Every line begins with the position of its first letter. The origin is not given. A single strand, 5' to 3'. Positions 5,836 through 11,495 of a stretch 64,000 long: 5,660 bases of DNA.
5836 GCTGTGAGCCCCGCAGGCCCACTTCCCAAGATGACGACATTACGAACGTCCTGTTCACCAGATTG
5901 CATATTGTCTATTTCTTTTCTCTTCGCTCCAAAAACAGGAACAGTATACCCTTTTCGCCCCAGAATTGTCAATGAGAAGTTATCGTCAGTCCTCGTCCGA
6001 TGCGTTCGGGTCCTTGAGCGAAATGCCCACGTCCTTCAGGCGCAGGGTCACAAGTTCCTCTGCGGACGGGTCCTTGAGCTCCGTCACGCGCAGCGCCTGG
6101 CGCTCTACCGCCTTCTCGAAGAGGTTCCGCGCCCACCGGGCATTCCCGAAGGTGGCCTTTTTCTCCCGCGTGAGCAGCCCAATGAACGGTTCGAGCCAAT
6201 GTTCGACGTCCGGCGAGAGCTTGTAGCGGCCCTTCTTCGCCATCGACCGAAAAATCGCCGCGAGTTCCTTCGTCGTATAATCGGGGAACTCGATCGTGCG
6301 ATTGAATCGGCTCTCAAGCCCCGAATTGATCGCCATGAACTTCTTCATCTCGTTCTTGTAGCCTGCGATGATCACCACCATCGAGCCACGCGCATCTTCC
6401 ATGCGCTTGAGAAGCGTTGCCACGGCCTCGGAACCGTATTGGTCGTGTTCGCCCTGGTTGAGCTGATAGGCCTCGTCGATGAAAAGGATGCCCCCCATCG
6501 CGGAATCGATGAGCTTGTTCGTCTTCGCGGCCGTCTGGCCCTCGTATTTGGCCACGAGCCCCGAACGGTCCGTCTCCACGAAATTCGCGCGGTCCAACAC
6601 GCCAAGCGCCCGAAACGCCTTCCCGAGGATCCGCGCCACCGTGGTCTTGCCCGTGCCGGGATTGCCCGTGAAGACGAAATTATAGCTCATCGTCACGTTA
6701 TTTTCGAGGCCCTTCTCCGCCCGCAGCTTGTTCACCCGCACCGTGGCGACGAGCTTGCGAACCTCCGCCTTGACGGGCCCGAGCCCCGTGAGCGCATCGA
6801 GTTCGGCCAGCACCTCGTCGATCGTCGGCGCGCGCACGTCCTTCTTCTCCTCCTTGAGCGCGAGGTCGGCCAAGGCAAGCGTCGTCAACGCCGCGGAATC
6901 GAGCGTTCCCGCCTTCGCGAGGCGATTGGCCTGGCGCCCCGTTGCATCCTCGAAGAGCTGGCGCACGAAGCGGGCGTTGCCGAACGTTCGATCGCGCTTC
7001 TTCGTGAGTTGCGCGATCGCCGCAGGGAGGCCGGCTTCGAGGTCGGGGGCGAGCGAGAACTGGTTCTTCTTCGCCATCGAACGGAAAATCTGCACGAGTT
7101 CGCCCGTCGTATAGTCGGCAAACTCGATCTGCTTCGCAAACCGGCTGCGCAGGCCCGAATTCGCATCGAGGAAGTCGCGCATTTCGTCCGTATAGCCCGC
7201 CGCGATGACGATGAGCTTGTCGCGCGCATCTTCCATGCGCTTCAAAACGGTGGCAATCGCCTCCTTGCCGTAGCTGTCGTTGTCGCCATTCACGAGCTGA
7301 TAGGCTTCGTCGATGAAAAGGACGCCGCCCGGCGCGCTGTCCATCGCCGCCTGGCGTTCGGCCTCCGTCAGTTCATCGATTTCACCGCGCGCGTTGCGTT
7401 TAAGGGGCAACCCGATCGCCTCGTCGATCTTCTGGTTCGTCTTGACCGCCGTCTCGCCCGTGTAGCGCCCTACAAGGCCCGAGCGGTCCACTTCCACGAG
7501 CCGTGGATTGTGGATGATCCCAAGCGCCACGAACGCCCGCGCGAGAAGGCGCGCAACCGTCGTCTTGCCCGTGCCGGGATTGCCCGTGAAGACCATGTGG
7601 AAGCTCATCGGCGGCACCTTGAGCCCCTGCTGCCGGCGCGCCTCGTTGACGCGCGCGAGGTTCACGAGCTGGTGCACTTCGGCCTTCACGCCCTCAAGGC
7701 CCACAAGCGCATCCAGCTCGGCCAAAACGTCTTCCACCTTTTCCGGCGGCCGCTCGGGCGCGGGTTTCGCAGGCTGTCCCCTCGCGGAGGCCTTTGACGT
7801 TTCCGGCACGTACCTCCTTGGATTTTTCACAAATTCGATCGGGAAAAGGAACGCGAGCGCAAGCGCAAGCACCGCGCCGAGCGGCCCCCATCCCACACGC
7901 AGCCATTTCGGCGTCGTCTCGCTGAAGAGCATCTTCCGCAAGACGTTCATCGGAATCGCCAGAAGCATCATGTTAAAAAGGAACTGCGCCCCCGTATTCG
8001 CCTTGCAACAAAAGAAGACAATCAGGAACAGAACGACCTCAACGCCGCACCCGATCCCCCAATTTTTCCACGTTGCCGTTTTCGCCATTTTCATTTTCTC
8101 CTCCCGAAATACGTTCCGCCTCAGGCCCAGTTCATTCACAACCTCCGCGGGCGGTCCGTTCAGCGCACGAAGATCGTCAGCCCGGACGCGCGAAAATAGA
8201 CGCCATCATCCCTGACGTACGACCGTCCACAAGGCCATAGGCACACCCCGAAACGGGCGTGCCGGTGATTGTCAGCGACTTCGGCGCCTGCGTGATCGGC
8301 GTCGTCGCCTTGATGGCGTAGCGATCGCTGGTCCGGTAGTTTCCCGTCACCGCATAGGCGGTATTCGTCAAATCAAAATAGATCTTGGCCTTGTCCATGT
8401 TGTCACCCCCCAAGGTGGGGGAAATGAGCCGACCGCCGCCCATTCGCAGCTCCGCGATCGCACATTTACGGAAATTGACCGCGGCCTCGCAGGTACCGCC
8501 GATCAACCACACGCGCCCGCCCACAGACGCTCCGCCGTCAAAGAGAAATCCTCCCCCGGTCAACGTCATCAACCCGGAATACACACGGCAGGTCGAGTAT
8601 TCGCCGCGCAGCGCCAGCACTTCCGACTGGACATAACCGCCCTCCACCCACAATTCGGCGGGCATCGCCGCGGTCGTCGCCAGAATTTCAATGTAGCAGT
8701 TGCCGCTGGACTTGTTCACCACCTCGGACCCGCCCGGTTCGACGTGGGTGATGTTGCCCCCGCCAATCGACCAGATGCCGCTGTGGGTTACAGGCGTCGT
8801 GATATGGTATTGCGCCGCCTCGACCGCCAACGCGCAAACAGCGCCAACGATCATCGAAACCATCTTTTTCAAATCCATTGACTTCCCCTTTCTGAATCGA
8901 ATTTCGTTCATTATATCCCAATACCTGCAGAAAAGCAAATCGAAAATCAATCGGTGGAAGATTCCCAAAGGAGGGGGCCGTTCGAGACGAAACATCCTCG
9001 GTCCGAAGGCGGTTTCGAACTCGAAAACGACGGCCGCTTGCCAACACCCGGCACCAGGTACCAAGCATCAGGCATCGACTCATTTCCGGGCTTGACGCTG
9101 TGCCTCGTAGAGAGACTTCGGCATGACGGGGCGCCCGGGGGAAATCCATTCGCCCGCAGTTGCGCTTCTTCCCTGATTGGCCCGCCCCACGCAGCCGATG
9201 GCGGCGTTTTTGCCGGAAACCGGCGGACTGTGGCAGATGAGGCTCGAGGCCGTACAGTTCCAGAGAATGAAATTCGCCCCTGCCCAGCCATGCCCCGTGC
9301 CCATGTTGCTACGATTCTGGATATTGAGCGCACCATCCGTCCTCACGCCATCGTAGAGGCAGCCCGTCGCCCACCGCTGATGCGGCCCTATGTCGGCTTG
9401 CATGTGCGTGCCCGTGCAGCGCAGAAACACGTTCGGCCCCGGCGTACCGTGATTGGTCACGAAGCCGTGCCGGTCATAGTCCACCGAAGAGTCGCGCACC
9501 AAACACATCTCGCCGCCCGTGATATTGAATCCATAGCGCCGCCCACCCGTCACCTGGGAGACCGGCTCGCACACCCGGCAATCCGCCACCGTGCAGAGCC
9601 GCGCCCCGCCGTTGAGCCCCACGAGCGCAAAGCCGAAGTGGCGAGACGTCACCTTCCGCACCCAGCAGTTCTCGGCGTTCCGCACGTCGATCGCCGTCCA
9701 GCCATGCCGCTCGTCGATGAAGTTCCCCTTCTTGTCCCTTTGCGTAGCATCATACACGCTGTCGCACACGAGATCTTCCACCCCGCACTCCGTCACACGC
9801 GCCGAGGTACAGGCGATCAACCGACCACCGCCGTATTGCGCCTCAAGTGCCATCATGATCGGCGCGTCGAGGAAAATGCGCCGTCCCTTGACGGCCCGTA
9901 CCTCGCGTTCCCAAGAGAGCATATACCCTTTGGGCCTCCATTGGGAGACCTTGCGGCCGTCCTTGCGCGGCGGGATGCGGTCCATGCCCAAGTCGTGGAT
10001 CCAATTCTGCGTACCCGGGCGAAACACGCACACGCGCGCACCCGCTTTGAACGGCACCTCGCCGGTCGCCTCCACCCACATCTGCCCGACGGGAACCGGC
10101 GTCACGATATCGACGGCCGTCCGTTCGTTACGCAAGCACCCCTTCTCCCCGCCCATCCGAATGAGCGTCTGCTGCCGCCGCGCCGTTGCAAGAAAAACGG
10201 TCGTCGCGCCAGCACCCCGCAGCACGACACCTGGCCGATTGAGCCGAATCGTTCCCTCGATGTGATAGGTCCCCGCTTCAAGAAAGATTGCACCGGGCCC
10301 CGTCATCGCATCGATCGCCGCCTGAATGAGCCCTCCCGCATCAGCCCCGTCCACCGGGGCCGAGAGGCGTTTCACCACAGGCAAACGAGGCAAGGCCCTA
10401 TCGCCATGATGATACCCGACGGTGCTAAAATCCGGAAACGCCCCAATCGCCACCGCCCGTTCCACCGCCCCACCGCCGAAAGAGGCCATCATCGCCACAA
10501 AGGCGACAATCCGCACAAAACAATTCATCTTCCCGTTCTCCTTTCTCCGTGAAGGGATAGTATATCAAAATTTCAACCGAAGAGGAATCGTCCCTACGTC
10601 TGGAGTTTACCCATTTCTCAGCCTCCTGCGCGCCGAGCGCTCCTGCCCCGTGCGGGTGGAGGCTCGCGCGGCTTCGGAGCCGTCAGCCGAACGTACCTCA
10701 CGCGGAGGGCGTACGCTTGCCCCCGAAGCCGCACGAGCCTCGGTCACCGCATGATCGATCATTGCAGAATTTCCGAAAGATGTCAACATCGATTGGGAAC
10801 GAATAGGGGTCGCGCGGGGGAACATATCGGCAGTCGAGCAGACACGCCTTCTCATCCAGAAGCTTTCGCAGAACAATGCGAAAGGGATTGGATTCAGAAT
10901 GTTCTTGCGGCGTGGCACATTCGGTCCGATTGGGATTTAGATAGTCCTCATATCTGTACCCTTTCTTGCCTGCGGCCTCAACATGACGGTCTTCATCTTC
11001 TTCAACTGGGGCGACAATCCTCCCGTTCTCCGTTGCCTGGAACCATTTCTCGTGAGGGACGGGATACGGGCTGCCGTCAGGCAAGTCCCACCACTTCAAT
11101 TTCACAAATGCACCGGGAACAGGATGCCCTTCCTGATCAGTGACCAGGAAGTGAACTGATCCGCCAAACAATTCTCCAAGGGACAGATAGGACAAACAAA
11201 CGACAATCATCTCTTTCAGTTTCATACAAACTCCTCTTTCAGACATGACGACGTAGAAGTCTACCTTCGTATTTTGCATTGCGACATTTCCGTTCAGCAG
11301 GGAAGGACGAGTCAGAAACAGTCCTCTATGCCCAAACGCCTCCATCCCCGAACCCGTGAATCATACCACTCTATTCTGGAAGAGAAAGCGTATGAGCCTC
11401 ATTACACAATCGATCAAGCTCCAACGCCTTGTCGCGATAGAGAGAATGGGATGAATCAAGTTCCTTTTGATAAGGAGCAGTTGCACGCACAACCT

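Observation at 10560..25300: Low-GC ~14.7 kb island organised like a polymorphic-toxin / tandem-immunity / orphan-tip locus, with no recognisable dedicated secretion-system marker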

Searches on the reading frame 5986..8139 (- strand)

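Call 45: search_protein_families(library=pfam, proteins=[window:5986-8139:-], max_evalue=0.001)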
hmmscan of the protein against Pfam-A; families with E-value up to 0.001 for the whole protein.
window:5986-8139:- (717 aa): 27 families (the best 25 are shown)
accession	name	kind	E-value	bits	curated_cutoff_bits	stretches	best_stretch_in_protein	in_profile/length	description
PF00004.35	AAA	-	3.6e-38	131.4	21.2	2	489-619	2-130/131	ATPase family associated with various cellular activities (AAA)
PF17866.7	AAA_lid_6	-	2.8e-31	107.8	24.3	2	657-704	13-60/60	AAA lid domain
PF13401.12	AAA_22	-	1.3e-13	51.8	27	1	182-315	8-122/130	AAA domain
PF13238.12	AAA_18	-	2.6e-09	38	29.4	0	490-515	3-25/128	AAA domain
PF09848.15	SLFN-g3_helicase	-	3.5e-09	36.9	24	1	183-364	5-171/354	Schlafen group 3, DNA/RNA helicase domain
PF20720.3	nSTAND3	-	4.5e-09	36.6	27.2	0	182-207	20-45/155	Novel STAND NTPase 3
PF07728.20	AAA_5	-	7.9e-09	36.1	22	0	181-270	1-66/139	AAA domain (dynein-related subfamily)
PF13521.12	AAA_28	-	2.6e-08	34.7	27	0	182-202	2-22/164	AAA domain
PF05496.18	RuvB_N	-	8.2e-08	32.6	27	0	488-563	36-99/159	Holliday junction DNA helicase RuvB P-loop domain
PF01443.25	Viral_helicase1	-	1.8e-07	31.7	21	1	489-570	2-85/228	Viral superfamily 1 RNA helicase core domain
PF01078.27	Mg_chelatase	-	4.7e-07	29.9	20.3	0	473-524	10-58/207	Magnesium chelatase, subunit ChlI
PF13245.12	AAA_19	-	1.6e-06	28.8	25.1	0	182-231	14-54/134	AAA domain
PF12775.13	AAA_7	-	2.6e-06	27.5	25.8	0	470-584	18-133/181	P-loop containing dynein motor region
PF13191.12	AAA_16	-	4.2e-06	27.8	32.6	0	184-286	29-143/167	AAA ATPase domain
PF00158.32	Sigma54_activat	-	5.5e-06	26.6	20.2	0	480-560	17-105/168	Sigma-54 interaction domain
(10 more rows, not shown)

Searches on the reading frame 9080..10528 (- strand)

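Call 45: search_protein_families(library=pfam, proteins=[window:9080-10528:-], max_evalue=0.001)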
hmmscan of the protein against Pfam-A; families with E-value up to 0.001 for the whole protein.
window:9080-10528:- (482 aa): 1 family
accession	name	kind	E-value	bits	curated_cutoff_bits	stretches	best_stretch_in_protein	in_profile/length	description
PF12708.12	Pect-lyase_RHGA_epim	-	0.00047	20.5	27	1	63-120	16-77/213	Rhamnogalacturonase A/epimerase, pectate lyase-like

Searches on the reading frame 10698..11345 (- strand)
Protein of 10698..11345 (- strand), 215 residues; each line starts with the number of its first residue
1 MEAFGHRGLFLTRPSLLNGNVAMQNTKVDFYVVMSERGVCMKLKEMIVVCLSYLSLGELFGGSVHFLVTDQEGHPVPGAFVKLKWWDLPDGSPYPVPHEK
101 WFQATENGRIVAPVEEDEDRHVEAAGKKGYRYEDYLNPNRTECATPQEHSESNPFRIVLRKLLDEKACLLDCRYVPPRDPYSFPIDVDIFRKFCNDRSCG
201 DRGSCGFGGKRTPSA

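Call 4: search_protein_families(library=pfam, proteins=[window:10698-11345:-], max_evalue=0.1)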
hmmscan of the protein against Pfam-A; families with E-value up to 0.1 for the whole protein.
window:10698-11345:- (215 aa): 1 family
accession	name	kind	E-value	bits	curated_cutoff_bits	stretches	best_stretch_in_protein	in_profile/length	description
PF13115.11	YtkA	-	0.054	14.6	25.9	0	63-94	23-54/85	YtkA-like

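Call 5: search_protein_families(library=ncbifam, proteins=[window:10698-11345:-], max_evalue=0.1)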
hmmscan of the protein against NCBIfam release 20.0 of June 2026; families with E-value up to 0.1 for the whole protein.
window:10698-11345:- (215 aa): 0 families
